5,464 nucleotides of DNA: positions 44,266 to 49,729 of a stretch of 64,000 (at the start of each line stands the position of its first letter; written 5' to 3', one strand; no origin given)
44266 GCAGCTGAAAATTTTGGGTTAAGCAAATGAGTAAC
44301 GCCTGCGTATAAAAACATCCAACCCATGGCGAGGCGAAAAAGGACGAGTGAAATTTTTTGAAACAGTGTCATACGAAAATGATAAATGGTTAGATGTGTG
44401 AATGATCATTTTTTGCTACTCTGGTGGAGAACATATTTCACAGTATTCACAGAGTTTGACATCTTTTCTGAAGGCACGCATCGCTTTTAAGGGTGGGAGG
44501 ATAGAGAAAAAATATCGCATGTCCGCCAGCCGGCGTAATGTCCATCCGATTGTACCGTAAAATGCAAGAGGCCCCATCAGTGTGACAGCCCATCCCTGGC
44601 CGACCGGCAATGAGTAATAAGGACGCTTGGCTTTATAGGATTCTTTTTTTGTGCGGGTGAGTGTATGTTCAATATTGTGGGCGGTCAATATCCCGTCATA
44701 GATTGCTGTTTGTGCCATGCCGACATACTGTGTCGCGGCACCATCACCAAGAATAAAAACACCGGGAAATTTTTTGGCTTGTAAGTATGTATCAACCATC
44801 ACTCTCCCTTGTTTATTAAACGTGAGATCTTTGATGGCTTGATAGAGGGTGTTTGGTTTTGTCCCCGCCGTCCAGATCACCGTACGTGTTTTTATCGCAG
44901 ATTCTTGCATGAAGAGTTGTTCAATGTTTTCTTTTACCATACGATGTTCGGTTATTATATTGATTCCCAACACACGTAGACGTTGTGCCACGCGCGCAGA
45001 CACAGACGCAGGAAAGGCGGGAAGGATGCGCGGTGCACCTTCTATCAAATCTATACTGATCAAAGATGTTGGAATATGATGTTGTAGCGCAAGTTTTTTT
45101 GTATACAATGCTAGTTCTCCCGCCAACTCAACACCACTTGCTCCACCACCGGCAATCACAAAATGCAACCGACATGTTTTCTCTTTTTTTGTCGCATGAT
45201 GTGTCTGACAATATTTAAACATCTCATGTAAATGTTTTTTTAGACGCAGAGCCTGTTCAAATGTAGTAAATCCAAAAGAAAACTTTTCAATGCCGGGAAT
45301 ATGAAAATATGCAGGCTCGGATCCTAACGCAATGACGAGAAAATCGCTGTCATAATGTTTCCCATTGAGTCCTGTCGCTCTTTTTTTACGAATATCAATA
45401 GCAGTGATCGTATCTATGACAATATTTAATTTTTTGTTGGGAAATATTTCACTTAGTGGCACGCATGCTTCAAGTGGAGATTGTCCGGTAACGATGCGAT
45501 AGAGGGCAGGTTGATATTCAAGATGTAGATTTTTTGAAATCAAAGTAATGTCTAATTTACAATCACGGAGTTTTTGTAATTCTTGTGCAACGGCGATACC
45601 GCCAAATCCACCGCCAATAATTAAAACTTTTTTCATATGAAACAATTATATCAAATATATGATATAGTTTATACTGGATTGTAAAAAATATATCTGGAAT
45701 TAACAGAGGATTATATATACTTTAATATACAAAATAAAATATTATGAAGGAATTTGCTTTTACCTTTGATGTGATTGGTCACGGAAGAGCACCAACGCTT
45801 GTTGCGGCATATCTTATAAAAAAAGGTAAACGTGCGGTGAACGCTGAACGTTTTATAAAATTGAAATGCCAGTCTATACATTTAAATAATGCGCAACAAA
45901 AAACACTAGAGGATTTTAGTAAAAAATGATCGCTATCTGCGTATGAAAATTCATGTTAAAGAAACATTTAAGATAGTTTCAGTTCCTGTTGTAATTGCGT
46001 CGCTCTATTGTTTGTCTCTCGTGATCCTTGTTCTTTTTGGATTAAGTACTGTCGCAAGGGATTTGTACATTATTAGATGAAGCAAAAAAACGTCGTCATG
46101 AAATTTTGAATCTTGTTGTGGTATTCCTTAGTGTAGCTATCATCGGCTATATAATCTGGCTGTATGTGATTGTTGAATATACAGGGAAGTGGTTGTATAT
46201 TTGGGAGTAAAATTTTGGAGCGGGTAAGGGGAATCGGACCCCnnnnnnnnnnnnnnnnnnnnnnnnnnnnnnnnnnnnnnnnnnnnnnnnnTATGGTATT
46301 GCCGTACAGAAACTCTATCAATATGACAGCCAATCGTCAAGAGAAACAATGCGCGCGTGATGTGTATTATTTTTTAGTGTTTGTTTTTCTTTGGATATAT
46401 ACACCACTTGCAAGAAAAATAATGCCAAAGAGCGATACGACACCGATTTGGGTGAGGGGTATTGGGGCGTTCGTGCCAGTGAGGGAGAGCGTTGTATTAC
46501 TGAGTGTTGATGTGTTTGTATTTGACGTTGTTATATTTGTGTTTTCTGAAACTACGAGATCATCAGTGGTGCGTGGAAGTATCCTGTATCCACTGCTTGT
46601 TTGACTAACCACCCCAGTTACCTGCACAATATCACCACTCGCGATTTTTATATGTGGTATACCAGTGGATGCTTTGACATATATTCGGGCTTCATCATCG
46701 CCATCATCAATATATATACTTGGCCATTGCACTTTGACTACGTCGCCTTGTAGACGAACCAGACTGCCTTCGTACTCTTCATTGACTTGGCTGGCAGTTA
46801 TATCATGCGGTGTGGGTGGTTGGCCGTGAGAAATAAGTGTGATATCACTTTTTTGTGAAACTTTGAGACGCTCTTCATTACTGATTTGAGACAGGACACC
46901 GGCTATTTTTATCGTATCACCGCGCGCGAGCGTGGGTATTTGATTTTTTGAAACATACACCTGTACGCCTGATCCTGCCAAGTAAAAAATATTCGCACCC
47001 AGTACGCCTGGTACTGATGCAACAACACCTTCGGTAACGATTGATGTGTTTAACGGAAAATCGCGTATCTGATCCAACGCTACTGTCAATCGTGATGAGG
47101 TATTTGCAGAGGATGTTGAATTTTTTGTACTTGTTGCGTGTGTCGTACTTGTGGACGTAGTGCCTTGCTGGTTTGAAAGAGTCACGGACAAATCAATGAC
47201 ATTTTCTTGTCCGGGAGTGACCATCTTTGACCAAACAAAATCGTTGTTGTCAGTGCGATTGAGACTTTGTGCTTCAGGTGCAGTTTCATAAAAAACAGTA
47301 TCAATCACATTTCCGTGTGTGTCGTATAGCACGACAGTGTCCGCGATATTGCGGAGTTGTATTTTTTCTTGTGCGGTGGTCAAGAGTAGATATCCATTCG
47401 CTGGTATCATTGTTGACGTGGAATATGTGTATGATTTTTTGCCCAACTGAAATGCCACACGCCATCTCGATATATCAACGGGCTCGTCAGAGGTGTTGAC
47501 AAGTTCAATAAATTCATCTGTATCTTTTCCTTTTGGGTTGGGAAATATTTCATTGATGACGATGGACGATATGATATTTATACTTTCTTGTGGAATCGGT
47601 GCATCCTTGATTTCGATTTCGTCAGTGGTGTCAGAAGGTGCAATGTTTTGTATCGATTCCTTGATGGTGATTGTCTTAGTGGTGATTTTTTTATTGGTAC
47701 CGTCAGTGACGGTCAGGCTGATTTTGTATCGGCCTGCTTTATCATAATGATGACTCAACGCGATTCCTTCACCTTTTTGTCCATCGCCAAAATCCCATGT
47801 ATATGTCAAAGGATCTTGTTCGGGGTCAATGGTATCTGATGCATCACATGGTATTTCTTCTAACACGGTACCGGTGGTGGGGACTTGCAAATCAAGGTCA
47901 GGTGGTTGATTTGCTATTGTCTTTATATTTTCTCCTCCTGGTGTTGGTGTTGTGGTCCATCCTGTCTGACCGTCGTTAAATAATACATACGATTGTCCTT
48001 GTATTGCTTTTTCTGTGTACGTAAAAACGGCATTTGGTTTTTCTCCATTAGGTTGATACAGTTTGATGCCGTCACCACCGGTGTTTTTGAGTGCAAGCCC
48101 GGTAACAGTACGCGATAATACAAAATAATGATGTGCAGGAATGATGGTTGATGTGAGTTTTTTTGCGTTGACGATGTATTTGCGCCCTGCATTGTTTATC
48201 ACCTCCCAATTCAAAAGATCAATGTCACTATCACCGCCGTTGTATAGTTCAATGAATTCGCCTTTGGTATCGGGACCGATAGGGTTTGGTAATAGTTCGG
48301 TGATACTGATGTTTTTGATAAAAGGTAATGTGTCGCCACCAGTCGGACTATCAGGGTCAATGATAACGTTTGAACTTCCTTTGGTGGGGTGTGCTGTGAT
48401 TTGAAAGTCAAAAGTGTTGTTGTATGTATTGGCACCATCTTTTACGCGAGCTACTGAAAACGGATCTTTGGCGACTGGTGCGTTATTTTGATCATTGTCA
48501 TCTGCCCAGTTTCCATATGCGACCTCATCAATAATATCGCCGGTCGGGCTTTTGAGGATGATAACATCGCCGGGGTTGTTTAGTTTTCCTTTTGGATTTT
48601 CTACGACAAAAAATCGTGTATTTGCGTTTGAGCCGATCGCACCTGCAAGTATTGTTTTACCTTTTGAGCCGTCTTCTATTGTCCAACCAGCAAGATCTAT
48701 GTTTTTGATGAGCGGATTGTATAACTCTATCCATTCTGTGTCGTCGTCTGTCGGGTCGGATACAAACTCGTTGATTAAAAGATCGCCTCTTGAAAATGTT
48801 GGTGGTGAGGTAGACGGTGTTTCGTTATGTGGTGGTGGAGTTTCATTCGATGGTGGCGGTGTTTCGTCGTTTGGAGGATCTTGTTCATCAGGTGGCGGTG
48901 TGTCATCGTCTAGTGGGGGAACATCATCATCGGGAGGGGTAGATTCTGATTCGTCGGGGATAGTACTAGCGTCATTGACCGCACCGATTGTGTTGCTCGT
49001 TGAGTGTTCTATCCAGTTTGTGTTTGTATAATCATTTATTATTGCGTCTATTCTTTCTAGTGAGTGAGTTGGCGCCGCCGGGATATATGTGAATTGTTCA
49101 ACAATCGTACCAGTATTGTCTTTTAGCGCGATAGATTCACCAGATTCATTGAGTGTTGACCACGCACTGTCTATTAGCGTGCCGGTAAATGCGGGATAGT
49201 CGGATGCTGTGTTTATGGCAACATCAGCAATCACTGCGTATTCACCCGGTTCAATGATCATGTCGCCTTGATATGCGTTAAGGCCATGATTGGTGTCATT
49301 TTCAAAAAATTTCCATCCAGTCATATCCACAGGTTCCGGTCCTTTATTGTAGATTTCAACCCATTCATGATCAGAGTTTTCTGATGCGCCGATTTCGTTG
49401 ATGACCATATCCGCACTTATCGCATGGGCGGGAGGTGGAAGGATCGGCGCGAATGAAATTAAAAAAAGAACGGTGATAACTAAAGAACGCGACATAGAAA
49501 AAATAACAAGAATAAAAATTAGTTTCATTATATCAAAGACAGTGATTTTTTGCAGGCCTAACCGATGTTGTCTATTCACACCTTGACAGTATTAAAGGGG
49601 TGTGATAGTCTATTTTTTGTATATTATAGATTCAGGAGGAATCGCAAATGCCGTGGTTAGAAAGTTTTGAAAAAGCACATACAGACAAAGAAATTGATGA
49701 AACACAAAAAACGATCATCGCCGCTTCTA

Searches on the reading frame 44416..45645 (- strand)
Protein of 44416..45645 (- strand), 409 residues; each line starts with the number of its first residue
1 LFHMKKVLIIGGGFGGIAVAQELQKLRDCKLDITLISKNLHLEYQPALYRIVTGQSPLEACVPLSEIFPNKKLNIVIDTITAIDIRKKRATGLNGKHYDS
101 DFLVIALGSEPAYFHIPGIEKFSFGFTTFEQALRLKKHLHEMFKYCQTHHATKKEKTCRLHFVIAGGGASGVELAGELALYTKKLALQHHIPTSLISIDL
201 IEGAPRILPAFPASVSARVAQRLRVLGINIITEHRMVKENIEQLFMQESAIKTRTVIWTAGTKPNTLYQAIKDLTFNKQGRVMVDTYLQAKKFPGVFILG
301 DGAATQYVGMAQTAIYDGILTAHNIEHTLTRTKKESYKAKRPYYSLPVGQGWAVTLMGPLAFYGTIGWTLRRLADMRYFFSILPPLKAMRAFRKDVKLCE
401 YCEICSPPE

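Call 43: search_protein_families(library=pfam, proteins=[window:44416-45645:-], max_evalue=0.001)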
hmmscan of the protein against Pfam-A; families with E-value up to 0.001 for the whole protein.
window:44416-45645:- (409 aa): 4 families
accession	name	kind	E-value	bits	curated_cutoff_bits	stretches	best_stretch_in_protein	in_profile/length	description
PF07992.20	Pyr_redox_2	-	1.3e-42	146.7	26.1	1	5-318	1-291/291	Pyridine nucleotide-disulphide oxidoreductase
PF00070.33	Pyr_redox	-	1.2e-11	45.4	22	1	161-237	1-64/82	Pyridine nucleotide-disulphide oxidoreductase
PF13738.12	Pyr_redox_3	-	3.5e-07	30.2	30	0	146-300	150-305/305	Pyridine nucleotide-disulphide oxidoreductase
PF13454.12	NAD_binding_9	-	0.00051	20.5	21.8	0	9-39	2-33/155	FAD-NAD(P)-binding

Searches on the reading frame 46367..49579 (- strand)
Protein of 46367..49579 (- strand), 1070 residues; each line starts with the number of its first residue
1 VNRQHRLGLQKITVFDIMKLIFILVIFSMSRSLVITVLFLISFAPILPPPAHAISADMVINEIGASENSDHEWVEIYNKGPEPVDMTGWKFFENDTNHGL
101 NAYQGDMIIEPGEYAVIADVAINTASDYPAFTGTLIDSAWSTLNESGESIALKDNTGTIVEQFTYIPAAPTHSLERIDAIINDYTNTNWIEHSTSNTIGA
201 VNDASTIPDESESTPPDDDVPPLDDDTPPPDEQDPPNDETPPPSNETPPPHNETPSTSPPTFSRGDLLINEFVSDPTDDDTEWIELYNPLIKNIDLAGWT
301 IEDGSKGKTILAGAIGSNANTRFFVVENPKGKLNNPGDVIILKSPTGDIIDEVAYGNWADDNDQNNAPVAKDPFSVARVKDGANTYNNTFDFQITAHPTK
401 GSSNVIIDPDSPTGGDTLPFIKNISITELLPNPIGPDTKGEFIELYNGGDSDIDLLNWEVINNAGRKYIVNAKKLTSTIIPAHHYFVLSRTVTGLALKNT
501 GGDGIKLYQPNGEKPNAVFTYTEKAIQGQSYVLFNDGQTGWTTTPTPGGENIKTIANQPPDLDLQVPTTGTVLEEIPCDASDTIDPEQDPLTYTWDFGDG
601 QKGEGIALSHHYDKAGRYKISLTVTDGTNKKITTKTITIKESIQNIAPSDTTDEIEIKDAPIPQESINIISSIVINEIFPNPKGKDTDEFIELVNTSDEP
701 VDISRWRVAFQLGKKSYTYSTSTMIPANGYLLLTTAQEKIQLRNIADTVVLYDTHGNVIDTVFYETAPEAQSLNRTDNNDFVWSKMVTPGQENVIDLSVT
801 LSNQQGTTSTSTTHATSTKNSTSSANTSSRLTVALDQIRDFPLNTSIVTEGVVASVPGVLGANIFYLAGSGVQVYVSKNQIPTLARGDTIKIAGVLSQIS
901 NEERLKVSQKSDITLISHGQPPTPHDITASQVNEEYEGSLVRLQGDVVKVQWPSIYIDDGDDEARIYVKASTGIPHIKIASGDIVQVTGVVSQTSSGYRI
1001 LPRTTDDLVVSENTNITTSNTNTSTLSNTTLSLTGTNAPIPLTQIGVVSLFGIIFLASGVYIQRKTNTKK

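Call 43: search_protein_families(library=pfam, proteins=[window:46367-49579:-], max_evalue=0.001)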
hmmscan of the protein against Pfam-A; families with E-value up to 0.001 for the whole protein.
window:46367-49579:- (1070 aa): 3 families
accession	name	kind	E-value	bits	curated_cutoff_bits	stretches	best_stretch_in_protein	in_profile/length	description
PF00932.25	LTD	-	7.2e-66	219.9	34.3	4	671-764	6-107/109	Lamin Tail Domain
PF18911.6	PKD_4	-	3.5e-20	72.3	27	1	557-639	1-83/85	PKD domain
PF00801.26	PKD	-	9.5e-10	38.8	23.5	1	585-638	25-79/80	PKD domain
